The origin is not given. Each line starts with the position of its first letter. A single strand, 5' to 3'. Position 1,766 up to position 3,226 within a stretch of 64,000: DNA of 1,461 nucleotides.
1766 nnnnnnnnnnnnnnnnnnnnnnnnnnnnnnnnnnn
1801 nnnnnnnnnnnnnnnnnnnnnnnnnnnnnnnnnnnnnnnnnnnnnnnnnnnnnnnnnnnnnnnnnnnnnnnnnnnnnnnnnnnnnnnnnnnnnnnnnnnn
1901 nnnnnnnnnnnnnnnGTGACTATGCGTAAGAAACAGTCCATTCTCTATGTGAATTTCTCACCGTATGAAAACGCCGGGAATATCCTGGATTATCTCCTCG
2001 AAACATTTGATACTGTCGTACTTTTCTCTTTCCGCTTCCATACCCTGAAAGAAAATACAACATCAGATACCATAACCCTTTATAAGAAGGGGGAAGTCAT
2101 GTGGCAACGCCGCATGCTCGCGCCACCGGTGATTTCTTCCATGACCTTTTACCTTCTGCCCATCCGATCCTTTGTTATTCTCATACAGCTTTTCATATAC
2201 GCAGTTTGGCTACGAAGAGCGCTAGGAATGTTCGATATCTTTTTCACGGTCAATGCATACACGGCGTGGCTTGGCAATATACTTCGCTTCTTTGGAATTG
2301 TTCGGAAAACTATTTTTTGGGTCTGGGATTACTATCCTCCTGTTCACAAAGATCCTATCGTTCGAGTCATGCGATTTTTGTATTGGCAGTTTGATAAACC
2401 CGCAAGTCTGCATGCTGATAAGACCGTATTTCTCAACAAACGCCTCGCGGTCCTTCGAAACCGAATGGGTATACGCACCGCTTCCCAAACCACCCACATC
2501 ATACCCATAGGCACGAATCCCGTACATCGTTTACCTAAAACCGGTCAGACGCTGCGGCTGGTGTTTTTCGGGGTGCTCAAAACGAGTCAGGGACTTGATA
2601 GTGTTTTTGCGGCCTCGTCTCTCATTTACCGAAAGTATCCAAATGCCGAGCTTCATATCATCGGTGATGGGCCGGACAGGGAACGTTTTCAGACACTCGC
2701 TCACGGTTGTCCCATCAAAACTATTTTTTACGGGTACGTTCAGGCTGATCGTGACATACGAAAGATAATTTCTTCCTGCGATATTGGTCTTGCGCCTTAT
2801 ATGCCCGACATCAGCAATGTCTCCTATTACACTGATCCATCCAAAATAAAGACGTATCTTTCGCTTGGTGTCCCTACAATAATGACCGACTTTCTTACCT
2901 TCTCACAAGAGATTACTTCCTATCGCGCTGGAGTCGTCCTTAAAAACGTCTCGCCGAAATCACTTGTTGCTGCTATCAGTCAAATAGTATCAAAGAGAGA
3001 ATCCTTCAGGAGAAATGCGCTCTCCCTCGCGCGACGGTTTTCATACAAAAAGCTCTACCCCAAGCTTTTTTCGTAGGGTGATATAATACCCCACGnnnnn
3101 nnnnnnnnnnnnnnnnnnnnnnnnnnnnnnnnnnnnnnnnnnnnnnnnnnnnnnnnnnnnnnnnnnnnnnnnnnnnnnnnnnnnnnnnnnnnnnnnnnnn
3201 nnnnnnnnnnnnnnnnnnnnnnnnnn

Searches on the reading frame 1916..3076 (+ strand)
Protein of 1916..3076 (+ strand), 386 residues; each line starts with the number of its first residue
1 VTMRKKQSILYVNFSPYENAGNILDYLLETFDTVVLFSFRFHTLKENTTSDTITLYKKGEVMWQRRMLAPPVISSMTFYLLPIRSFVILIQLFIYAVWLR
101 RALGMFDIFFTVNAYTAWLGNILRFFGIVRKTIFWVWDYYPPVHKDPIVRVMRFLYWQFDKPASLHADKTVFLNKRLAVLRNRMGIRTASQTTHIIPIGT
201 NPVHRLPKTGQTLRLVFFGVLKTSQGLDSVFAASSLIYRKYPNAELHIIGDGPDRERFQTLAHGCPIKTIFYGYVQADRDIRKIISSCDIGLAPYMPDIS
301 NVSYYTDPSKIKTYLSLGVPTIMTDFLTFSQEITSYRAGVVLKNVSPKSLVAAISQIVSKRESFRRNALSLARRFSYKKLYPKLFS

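Call 7: search_protein_families(library=pfam, proteins=[window:1916-3076:+], max_evalue=0.001)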
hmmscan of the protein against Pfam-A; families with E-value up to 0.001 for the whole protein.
window:1916-3076:+ (386 aa): 2 families
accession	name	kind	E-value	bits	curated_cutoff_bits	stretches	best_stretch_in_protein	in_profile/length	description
PF00534.26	Glycos_transf_1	-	5.7e-15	55.7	26.4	1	212-363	15-161/172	Glycosyl transferases group 1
PF13692.12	Glyco_trans_1_4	-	7e-14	52.7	27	1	214-359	3-141/142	Glycosyl transferases group 1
